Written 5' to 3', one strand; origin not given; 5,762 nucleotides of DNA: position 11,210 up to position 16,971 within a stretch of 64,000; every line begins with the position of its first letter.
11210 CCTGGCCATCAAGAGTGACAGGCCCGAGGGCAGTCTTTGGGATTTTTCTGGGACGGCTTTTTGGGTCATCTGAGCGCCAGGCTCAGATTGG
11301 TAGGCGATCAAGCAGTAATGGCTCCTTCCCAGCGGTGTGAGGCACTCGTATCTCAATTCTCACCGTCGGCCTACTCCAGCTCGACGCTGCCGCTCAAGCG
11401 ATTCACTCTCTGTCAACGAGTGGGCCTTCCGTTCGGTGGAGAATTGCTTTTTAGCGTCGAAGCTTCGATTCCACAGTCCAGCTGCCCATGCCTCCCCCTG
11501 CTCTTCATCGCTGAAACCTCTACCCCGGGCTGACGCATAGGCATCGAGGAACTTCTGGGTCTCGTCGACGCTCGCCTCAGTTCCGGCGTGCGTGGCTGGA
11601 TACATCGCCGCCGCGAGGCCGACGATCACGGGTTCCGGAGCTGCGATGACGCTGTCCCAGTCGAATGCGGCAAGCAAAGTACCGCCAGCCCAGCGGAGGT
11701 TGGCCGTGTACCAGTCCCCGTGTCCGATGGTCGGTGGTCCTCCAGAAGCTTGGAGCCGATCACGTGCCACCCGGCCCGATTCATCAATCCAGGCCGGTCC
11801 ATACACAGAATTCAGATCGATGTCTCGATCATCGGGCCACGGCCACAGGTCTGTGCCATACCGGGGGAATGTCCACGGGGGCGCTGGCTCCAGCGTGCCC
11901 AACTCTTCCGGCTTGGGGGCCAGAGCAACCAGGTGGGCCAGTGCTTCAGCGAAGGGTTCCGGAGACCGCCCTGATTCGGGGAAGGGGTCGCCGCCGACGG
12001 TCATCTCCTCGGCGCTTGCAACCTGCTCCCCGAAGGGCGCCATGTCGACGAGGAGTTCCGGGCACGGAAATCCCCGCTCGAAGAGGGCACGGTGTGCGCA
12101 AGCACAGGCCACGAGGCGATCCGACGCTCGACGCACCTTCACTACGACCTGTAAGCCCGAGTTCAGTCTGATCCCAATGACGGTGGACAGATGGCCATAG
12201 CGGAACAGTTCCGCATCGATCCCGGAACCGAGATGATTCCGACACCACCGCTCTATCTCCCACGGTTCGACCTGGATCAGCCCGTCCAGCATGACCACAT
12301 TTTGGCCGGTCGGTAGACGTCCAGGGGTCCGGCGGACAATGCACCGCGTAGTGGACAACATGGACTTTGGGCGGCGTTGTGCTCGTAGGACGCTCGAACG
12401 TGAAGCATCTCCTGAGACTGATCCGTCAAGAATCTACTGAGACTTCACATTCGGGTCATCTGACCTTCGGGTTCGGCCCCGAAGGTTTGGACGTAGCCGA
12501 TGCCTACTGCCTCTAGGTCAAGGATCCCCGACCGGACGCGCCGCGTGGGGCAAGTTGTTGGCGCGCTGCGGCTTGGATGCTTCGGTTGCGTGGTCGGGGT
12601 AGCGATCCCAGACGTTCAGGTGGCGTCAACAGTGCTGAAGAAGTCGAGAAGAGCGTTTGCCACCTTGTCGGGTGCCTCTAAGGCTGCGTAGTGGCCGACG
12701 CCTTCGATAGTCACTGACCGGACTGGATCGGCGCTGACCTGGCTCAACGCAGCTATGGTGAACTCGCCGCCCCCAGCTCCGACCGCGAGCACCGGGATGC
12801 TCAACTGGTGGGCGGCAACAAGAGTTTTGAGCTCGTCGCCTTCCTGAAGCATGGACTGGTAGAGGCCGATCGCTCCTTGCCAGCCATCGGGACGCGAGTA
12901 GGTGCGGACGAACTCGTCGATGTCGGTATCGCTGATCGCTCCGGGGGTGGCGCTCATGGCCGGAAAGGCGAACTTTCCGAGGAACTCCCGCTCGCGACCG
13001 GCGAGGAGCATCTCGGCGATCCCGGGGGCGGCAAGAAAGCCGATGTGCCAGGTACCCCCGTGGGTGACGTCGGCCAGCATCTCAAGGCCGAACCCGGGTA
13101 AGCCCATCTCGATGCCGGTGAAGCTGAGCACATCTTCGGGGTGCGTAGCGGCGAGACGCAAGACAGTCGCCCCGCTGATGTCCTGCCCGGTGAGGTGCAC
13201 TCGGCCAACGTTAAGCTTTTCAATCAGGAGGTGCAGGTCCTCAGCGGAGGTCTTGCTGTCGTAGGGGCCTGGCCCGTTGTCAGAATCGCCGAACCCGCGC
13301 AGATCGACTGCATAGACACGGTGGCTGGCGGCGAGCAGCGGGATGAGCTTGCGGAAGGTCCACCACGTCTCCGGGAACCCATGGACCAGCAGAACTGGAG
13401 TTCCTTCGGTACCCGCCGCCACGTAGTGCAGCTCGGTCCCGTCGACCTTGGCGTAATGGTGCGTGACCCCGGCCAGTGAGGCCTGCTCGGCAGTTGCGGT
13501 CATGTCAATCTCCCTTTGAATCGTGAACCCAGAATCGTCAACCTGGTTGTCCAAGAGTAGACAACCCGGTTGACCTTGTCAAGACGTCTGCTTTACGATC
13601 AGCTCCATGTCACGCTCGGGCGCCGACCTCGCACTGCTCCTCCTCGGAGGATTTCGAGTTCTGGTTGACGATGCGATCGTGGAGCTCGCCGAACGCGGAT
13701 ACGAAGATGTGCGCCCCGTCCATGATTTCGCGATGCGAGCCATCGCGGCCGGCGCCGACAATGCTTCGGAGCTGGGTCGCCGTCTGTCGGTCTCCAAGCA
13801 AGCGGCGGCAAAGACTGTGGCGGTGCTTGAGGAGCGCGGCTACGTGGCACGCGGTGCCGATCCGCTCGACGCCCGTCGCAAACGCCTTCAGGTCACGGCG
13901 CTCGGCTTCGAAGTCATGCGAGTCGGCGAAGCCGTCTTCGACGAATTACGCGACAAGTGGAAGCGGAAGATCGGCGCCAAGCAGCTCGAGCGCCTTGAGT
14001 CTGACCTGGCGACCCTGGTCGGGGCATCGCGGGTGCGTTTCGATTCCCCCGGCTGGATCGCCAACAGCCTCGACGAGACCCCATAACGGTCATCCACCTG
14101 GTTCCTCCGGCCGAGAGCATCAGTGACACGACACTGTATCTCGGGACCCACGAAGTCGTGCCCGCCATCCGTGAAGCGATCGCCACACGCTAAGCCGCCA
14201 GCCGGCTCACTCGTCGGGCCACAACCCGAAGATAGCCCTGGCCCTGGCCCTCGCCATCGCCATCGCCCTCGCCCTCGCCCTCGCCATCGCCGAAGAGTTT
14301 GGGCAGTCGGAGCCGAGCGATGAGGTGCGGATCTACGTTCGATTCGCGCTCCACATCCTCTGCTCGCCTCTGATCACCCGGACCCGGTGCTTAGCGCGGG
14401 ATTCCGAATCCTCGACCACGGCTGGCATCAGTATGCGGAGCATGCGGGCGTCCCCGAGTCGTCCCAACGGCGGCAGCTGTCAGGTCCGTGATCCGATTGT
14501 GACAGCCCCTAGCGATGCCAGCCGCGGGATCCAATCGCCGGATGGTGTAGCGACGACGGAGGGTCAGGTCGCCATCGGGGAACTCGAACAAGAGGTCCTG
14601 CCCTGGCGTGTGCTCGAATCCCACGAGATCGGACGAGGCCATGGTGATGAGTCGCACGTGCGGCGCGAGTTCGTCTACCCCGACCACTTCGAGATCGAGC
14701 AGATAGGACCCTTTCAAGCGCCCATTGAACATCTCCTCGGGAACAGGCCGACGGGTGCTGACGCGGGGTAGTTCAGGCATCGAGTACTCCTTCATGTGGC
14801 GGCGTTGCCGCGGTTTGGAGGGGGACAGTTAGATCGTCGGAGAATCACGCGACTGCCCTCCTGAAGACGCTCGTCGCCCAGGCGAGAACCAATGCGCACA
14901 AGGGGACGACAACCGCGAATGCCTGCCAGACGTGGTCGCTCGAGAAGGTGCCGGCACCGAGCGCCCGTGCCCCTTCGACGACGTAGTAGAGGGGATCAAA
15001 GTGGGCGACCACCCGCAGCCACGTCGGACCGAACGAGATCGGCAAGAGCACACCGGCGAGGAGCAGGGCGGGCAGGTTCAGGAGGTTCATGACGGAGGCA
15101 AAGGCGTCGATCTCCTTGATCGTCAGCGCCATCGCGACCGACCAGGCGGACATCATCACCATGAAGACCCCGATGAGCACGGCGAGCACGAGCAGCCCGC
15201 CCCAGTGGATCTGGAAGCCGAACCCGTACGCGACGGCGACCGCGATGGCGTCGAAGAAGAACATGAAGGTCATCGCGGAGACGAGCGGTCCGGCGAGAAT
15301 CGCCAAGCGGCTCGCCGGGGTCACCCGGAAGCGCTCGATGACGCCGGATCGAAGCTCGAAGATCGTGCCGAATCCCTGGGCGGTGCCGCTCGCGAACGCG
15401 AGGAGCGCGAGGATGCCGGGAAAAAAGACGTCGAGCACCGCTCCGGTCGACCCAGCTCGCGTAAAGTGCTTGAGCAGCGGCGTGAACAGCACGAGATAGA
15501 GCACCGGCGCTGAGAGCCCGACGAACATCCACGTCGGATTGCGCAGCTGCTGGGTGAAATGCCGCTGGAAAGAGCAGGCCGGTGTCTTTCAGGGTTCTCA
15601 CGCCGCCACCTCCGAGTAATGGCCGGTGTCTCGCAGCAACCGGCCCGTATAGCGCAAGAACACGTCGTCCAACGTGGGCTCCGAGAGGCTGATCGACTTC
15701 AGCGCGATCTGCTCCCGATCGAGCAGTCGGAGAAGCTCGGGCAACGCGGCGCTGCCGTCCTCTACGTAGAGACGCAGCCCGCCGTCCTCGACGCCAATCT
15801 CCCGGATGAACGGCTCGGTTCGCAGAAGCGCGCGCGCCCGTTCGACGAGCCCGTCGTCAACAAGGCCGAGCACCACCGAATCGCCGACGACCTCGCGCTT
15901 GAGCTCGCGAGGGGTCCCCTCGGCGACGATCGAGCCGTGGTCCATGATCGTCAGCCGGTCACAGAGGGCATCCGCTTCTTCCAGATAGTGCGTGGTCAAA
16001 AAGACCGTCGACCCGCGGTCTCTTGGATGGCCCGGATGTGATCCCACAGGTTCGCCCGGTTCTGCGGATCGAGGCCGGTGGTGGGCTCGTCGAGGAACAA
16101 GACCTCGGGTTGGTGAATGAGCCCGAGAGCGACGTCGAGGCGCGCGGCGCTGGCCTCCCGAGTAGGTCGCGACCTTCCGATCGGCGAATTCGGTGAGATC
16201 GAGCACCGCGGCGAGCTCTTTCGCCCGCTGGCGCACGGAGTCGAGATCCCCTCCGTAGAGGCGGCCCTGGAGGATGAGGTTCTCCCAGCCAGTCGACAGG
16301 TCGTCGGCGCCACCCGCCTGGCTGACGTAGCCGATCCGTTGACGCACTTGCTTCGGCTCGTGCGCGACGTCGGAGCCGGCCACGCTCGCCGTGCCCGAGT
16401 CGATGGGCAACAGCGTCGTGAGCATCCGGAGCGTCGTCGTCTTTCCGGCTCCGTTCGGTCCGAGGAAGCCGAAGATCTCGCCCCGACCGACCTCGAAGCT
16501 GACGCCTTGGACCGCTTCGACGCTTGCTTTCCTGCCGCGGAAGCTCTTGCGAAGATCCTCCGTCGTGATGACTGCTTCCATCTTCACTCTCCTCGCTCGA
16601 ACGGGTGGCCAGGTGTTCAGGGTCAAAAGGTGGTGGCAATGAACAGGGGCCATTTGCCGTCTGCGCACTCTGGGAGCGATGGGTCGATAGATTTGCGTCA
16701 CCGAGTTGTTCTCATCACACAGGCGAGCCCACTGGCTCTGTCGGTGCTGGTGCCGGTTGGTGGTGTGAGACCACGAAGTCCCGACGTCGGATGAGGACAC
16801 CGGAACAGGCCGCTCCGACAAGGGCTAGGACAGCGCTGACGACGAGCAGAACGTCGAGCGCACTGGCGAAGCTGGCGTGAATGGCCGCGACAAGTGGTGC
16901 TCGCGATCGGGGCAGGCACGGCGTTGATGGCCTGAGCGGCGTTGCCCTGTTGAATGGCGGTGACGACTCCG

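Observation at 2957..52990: Four direct copies of a tRNA-Arg(ACG) 3' half define a tandem array of islands with two alternating end types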

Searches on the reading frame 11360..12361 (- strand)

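Call 32: search_protein_families(library=pfam, proteins=[window:11360-12361:-], max_evalue=0.01)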
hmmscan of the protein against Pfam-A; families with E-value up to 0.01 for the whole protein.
window:11360-12361:- (333 aa): 1 family
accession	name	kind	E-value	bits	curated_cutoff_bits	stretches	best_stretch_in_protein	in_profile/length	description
PF01636.29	APH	-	0.00012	22.3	23.2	1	95-237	49-196/239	Phosphotransferase enzyme family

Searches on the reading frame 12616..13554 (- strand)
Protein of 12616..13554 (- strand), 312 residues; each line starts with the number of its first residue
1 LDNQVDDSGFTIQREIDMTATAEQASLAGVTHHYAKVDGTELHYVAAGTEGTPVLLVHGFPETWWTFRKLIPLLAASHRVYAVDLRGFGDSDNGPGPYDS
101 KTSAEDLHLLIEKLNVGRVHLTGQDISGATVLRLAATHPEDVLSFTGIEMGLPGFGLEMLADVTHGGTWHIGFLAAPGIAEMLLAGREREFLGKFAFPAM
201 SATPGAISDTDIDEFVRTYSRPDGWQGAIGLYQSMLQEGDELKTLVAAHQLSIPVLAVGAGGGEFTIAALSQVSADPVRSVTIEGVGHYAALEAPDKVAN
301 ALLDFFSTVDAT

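Call 32: search_protein_families(library=pfam, proteins=[window:12616-13554:-], max_evalue=0.01)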
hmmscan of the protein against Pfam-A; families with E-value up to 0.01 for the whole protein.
window:12616-13554:- (312 aa): 4 families
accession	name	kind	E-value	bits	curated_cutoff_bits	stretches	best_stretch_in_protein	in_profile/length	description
PF00561.26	Abhydrolase_1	-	2.6e-22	80.1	25.8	1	53-159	2-103/245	alpha/beta hydrolase fold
PF12697.13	Abhydrolase_6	-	1.1e-17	65.9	26.3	1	54-301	1-217/217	Alpha/beta hydrolase family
PF12146.15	Hydrolase_4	-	5e-07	29.7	27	1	54-142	7-101/239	Serine aminopeptidase, S33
PF06441.18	EHN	-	0.00011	22.8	22.8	1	22-67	59-107/107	Epoxide hydrolase N terminus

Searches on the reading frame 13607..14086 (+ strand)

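Call 32: search_protein_families(library=pfam, proteins=[window:13607-14086:+], max_evalue=0.01)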
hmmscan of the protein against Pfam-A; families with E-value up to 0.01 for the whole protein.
window:13607-14086:+ (159 aa): 5 families
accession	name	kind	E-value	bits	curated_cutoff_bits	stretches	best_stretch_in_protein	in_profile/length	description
PF12802.13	MarR_2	-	7.7e-11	42.4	27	1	45-91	13-61/61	MarR family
PF01047.28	MarR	-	3e-06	27.5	24.6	1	52-91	19-58/59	MarR family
PF13463.12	HTH_27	-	1.6e-05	25.5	22.2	1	37-100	3-68/68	Winged helix DNA-binding domain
PF08279.18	HTH_11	-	0.00067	19.9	25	1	53-93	18-52/55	HTH domain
PF25213.1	HVO_A0261_N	-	0.00068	19.9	35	1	43-100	17-67/86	HVO_A0261 N-terminal domain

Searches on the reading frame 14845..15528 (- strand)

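Call 32: search_protein_families(library=pfam, proteins=[window:14845-15528:-], max_evalue=0.01)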
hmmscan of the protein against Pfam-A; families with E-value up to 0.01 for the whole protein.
window:14845-15528:- (227 aa): 2 families
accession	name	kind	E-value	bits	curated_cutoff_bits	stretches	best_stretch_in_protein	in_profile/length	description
PF01061.29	ABC2_membrane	-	1.8e-20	73.8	26.9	1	6-189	26-208/211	ABC-2 type transporter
PF12698.13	ABC2_membrane_3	-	6.6e-12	45.6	31.6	1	25-216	154-342/347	ABC-2 family transporter protein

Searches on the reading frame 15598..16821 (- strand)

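Call 32: search_protein_families(library=pfam, proteins=[window:15598-16821:-], max_evalue=0.01)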
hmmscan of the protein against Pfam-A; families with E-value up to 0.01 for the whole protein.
window:15598-16821:- (407 aa): 3 families
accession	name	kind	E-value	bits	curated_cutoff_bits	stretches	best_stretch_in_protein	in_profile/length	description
PF00005.33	ABC_tran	-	3.1e-21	76.9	25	1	105-226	2-115/137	ABC transporter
PF13732.12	DrrA1-3_C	-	8.2e-13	49.3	27.4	1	302-392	1-81/81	ATP-binding protein DrrA1-3-like, C-terminal domain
PF13476.12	AAA_23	-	0.0081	17.3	27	0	108-137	14-42/201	AAA domain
